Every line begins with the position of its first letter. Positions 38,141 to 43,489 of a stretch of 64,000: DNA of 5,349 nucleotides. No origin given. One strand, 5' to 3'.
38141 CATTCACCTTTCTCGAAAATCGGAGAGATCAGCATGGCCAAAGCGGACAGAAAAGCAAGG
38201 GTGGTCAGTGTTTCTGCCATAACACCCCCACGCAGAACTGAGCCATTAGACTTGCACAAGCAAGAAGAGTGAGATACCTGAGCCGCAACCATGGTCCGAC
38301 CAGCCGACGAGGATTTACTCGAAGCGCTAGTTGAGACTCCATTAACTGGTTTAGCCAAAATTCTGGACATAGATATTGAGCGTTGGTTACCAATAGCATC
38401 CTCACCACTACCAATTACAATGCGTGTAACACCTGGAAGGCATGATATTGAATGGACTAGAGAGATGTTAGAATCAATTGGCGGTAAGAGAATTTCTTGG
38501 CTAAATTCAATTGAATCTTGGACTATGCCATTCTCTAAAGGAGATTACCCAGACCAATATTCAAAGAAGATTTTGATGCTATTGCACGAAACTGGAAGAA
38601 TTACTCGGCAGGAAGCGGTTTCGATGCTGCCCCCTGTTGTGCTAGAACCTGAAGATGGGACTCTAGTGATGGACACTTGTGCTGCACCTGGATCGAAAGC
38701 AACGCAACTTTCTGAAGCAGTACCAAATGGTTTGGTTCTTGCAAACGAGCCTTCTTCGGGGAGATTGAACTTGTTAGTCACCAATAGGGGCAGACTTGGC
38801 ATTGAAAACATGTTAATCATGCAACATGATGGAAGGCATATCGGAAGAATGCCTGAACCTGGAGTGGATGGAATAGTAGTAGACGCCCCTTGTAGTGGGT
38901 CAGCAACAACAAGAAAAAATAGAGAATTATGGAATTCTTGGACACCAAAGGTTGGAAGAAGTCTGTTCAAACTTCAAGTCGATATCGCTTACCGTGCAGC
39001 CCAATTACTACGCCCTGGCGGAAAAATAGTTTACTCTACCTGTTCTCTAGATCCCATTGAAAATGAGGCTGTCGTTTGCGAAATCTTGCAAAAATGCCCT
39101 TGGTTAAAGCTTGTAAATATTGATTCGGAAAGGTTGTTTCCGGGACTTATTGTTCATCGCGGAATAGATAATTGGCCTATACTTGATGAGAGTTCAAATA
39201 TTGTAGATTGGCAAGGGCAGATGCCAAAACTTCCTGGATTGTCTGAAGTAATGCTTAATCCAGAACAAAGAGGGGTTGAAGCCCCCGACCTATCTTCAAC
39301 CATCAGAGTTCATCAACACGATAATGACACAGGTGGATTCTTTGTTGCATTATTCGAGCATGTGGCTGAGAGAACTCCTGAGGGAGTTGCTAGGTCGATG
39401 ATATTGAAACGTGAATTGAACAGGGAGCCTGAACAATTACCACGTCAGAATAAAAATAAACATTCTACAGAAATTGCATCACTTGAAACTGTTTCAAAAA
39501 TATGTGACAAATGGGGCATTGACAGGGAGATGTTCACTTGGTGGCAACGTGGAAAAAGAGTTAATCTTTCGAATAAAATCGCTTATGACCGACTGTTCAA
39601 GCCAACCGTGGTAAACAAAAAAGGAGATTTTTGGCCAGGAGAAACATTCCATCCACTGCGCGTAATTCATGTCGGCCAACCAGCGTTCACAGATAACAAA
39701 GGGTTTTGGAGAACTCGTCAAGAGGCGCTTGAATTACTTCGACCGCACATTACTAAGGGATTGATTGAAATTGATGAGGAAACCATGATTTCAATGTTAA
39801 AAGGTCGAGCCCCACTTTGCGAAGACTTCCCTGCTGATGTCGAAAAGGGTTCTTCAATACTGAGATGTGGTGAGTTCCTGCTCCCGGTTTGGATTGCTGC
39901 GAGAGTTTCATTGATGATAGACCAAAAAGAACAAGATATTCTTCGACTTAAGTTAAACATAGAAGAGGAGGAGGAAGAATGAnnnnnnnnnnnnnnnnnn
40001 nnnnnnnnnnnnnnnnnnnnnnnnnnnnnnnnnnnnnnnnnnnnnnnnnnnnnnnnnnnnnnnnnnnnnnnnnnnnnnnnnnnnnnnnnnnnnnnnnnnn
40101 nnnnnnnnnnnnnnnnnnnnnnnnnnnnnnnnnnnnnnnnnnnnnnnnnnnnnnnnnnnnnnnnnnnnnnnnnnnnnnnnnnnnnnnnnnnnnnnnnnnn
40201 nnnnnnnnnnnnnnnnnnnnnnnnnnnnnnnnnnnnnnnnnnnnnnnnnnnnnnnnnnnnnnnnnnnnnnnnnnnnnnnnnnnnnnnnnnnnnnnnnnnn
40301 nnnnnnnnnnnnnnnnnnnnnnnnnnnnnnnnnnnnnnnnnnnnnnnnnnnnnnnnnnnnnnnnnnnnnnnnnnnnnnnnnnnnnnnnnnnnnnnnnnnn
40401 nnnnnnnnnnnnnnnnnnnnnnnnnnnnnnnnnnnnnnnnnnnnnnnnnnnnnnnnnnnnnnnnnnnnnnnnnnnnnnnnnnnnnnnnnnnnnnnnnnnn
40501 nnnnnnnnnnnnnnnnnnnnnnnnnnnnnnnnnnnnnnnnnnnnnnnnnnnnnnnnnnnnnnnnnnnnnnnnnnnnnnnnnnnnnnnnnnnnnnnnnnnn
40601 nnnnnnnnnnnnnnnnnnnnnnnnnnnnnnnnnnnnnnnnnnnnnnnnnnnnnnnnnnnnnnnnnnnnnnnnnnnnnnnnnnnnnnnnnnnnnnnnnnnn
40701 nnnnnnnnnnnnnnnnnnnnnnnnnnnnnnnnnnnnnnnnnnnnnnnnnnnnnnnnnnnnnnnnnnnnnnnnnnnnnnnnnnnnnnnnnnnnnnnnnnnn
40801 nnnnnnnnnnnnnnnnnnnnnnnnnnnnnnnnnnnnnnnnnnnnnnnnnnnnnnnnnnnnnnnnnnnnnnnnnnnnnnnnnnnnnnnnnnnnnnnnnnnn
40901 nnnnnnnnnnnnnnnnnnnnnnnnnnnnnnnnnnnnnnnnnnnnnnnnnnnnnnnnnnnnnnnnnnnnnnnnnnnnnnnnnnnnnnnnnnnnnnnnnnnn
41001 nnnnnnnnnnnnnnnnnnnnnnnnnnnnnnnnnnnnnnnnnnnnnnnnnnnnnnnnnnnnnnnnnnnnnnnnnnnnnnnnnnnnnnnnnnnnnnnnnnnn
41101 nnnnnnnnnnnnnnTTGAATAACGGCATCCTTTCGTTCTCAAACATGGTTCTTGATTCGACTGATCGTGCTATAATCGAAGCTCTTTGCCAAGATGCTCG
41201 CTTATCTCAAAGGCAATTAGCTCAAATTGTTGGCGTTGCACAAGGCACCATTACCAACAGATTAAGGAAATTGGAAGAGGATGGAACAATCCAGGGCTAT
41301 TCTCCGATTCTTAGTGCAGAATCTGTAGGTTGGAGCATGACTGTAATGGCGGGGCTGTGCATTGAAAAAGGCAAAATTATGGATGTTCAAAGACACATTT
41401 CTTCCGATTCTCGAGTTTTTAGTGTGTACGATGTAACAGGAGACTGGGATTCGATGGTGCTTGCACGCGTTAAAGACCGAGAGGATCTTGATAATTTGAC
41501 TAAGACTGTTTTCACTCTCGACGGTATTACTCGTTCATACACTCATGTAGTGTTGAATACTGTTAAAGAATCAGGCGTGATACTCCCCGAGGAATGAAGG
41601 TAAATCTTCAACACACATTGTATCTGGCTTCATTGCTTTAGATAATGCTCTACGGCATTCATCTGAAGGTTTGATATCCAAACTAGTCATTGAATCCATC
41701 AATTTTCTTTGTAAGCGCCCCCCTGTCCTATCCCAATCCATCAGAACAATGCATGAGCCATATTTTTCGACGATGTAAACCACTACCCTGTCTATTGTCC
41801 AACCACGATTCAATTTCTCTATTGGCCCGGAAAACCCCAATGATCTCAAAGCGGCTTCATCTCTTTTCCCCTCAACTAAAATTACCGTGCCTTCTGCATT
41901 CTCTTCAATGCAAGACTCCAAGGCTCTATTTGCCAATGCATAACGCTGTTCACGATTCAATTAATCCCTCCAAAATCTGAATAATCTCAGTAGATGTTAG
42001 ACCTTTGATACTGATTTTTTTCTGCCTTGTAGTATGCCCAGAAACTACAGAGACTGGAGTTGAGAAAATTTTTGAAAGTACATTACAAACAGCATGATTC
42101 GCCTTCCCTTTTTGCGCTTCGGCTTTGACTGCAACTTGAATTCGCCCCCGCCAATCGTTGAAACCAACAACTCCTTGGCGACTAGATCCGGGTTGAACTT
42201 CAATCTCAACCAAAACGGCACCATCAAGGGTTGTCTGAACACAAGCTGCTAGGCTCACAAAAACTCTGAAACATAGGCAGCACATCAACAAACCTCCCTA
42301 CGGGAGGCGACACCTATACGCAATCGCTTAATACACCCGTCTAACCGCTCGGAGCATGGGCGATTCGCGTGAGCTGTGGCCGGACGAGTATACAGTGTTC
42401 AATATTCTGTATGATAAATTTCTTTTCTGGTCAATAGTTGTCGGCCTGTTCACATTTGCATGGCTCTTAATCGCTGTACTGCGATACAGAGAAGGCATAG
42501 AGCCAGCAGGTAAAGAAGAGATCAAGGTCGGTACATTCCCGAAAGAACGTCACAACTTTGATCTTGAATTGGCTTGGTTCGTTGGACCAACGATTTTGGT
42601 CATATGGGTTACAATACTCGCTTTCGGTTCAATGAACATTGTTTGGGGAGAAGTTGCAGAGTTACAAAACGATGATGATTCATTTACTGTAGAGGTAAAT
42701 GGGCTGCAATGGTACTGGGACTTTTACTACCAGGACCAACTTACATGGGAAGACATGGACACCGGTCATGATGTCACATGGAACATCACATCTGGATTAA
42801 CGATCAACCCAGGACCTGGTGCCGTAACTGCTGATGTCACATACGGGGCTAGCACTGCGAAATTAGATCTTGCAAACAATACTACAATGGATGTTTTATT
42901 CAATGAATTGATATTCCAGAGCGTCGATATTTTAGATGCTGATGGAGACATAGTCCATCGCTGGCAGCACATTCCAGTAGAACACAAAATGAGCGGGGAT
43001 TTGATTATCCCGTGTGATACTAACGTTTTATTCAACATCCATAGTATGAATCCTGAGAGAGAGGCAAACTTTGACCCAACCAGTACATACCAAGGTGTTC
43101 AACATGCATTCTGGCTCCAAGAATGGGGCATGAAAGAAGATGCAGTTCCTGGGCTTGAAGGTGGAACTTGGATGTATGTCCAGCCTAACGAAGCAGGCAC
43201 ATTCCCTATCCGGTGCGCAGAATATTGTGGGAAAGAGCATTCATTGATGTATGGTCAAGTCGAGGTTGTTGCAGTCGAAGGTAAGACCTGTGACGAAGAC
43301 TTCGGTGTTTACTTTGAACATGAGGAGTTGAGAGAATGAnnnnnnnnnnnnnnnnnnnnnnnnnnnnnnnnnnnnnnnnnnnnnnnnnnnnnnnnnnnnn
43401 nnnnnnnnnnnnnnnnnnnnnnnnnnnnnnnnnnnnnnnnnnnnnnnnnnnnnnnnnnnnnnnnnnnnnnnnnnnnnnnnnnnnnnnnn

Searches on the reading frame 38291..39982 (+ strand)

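Call 71: search_protein_families(library=pfam, proteins=[window:38291-39982:+], max_evalue=0.001)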
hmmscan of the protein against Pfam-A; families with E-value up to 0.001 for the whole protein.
window:38291-39982:+ (563 aa): 1 family
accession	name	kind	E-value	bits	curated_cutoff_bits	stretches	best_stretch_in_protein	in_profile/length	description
PF01189.24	Methyltr_RsmB-F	-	5.1e-38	131.2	27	1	116-279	2-167/199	16S rRNA methyltransferase RsmB/F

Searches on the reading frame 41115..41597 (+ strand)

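Call 71: search_protein_families(library=pfam, proteins=[window:41115-41597:+], max_evalue=0.001)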
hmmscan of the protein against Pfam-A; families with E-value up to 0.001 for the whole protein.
window:41115-41597:+ (160 aa): 8 families
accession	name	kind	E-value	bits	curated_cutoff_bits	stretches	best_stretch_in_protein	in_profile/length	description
PF13412.12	HTH_24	-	7.1e-16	57.9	21.9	1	13-60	1-48/48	Winged helix-turn-helix DNA-binding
PF13404.12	HTH_AsnC-type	-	1.7e-13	50.6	27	1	13-54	1-42/42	AsnC-type helix-turn-helix domain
PF01037.27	AsnC_trans_reg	-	1.7e-12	47.5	25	1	86-149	8-73/73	Lrp/AsnC ligand binding domain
PF13545.12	HTH_Crp_2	-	7.9e-06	26.2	27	1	28-60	21-53/70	Crp-like helix-turn-helix domain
PF01022.26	HTH_5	-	8.2e-05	22.8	22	1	14-57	1-43/47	Bacterial regulatory protein, arsR family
PF01047.28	MarR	-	0.0001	22.6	24.6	1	29-60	17-48/59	MarR family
PF17762.8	HTH_ParB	-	0.00028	21.4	22.6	1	21-60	12-51/102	ParB HTH domain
PF12802.13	MarR_2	-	0.00078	20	27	0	19-58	9-49/61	MarR family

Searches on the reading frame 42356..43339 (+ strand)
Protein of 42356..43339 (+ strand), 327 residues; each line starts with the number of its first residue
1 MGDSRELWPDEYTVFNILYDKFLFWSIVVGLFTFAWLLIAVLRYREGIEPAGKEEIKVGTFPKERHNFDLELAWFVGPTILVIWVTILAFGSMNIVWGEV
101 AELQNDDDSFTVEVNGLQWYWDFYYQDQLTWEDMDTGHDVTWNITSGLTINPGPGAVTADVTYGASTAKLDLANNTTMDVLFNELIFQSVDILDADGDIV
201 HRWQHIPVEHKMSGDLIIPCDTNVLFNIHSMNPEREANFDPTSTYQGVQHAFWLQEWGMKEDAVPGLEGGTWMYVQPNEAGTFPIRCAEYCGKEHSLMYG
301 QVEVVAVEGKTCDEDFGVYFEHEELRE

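Call 71: search_protein_families(library=pfam, proteins=[window:42356-43339:+], max_evalue=0.001)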
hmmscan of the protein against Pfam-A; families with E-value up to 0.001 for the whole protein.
window:42356-43339:+ (327 aa): 1 family
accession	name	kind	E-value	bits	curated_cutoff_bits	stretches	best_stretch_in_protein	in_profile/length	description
PF00116.26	COX2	-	2.8e-08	34.1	22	1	244-303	61-118/120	Cytochrome C oxidase subunit II, periplasmic domain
